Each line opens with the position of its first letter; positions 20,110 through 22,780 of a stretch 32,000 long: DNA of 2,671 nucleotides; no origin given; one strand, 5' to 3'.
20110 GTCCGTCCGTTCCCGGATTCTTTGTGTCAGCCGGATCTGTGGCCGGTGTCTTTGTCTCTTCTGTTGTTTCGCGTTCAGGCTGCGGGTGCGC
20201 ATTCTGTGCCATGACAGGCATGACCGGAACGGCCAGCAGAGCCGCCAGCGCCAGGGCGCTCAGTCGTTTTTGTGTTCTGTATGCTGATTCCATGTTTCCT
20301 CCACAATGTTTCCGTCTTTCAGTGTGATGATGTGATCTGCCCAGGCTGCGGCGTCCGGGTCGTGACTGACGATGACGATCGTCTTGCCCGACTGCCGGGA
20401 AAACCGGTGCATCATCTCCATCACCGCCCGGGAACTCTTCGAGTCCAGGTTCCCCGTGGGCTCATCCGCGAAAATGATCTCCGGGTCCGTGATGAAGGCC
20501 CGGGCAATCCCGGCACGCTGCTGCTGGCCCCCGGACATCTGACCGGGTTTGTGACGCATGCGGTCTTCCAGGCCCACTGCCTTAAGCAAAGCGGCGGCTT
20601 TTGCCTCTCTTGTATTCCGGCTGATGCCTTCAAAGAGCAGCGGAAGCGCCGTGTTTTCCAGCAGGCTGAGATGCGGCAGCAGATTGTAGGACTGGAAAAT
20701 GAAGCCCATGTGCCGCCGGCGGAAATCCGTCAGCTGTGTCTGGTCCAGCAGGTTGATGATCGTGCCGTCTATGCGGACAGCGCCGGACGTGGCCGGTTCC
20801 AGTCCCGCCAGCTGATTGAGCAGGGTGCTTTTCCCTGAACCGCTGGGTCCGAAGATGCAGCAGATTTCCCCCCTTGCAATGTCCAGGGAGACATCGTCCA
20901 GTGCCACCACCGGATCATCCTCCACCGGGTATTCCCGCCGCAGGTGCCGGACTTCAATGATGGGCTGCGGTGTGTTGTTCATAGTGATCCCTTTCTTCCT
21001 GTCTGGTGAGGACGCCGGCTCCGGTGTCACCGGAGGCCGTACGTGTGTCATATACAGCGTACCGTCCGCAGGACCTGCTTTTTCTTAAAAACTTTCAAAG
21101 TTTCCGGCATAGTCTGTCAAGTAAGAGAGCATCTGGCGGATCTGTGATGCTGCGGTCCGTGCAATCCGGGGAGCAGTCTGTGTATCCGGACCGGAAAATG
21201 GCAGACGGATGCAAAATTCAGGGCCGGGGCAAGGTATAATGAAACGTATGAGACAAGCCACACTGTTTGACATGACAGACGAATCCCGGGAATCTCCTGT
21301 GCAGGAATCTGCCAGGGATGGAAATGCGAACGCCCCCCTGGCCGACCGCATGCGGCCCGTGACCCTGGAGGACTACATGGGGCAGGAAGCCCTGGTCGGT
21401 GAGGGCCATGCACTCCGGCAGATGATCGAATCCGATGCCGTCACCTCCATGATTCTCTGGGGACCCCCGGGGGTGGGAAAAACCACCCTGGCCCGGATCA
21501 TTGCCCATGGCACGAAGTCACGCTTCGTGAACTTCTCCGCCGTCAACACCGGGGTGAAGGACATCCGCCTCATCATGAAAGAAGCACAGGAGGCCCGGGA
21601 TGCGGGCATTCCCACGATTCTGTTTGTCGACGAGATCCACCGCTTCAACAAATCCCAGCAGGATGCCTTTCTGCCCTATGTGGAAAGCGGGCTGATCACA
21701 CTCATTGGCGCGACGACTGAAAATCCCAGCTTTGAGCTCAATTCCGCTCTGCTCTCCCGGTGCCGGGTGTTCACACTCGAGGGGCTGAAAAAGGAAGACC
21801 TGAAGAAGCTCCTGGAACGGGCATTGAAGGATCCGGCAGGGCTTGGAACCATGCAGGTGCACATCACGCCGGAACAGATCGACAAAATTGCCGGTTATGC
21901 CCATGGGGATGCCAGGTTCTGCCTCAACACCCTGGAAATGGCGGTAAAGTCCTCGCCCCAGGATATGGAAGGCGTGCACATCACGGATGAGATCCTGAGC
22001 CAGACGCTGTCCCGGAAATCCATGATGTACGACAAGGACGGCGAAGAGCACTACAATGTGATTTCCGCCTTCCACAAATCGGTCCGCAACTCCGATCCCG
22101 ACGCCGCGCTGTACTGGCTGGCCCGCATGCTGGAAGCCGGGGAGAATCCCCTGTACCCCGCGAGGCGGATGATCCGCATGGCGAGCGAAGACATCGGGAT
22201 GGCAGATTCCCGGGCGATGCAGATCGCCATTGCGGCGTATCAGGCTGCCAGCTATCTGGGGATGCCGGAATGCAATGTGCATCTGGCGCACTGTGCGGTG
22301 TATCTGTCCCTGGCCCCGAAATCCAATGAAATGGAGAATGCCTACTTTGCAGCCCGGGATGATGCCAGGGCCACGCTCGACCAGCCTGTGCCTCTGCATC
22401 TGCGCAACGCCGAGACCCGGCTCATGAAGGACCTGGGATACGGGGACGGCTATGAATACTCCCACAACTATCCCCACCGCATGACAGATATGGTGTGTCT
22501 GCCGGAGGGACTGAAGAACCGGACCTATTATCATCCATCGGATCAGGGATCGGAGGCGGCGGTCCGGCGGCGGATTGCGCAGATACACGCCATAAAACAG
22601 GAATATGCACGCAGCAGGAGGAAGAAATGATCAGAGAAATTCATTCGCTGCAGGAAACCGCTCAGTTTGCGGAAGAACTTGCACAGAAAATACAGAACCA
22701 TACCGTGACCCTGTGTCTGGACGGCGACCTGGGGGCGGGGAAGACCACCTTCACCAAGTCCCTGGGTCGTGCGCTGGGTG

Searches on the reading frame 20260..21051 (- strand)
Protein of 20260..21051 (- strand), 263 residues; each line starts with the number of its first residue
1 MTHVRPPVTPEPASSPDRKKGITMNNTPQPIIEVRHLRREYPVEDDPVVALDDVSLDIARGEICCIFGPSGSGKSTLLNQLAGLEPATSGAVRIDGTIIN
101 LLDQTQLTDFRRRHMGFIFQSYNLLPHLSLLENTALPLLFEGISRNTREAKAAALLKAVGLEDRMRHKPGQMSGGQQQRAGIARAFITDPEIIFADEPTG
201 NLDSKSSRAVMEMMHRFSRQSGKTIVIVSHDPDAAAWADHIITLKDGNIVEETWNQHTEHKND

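Call 50: search_protein_families(library=pfam, proteins=[window:20260-21051:-], max_evalue=0.00001)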
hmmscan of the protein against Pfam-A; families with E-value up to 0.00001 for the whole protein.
window:20260-21051:- (263 aa): 2 families
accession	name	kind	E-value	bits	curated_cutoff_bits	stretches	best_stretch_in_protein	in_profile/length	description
PF00005.33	ABC_tran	-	7.2e-35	121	25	1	51-199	1-136/137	ABC transporter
PF13304.12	AAA_21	-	5.1e-07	30.5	27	0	65-121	3-62/304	AAA domain, putative AbiEii toxin, Type IV TA system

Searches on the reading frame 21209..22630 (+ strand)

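Call 50: search_protein_families(library=pfam, proteins=[window:21209-22630:+], max_evalue=0.00001)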
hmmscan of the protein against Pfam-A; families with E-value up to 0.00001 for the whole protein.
window:21209-22630:+ (473 aa): 6 families
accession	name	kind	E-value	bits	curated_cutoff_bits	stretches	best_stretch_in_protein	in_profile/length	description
PF12002.13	MgsA_C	-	8.1e-65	218.2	27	1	294-459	1-166/167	MgsA AAA+ ATPase C terminal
PF16193.11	AAA_assoc_2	-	5.1e-28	97.6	34.3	1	215-293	3-81/81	AAA C-terminal domain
PF00004.35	AAA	-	6.9e-18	65.8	21.2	1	81-187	1-125/131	ATPase family associated with various cellular activities (AAA)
PF05496.18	RuvB_N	-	2.8e-13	50.4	27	1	48-166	1-116/159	Holliday junction DNA helicase RuvB P-loop domain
PF07728.20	AAA_5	-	7.9e-07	29.6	22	1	81-188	2-118/139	AAA domain (dynein-related subfamily)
PF00158.32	Sigma54_activat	-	5.3e-06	26.7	20.2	0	70-172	16-131/168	Sigma-54 interaction domain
